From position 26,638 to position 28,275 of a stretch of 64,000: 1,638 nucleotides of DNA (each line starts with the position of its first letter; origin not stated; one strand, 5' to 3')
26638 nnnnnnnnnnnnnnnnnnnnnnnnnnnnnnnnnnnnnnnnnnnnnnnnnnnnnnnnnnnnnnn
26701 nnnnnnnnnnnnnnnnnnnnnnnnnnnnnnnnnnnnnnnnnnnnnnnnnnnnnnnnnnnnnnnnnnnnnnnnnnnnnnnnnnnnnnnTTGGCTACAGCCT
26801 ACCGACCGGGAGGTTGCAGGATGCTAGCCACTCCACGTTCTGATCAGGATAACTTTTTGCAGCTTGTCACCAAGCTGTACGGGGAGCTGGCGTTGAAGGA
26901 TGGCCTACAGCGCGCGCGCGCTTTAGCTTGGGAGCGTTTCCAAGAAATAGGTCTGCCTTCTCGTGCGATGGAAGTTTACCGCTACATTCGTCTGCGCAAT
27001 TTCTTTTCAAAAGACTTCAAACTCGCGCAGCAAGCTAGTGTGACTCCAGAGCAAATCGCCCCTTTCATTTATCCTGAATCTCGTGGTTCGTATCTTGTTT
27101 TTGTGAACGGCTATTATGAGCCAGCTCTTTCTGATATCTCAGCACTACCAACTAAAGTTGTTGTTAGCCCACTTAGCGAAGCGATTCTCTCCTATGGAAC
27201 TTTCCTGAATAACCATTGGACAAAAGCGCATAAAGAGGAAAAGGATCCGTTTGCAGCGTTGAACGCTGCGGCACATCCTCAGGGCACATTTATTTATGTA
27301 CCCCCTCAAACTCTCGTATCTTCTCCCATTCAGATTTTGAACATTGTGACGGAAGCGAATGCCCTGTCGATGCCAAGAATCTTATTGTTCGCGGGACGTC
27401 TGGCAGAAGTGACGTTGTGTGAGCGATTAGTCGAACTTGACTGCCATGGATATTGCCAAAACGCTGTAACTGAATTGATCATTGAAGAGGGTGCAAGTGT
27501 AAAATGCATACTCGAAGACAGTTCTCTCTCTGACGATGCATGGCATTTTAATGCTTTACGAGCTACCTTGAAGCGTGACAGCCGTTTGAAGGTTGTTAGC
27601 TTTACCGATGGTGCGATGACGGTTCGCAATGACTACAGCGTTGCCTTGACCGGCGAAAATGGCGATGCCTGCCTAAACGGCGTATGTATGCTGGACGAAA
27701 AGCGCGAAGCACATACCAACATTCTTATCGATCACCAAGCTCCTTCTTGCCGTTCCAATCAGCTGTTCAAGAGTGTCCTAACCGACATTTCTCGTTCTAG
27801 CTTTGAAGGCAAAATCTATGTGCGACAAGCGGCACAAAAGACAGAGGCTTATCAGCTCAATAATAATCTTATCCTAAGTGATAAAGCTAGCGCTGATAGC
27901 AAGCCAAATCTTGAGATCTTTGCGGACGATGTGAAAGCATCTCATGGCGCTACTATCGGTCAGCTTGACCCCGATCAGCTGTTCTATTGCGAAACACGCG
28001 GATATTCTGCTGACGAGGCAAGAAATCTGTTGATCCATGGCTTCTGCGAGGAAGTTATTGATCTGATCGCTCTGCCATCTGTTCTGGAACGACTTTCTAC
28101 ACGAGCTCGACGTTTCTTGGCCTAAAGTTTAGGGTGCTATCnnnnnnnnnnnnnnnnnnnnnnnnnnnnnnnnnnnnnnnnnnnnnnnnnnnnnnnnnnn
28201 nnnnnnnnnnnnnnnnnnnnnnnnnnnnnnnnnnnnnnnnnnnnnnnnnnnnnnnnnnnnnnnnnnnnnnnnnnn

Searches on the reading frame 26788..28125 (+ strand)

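Call 63: search_protein_families(library=pfam, proteins=[window:26788-28125:+], max_evalue=0.00001)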
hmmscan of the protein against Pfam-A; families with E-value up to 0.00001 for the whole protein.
window:26788-28125:+ (445 aa): 2 families
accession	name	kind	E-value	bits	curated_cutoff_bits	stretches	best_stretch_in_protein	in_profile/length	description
PF01458.23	SUFBD_core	-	2.1e-72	243.8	27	1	188-419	4-232/232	SUF system FeS cluster assembly, SufBD core domain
PF19295.5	SufBD_N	-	1.6e-21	77.1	23.5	1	38-183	24-172/172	SufBD protein N-terminal region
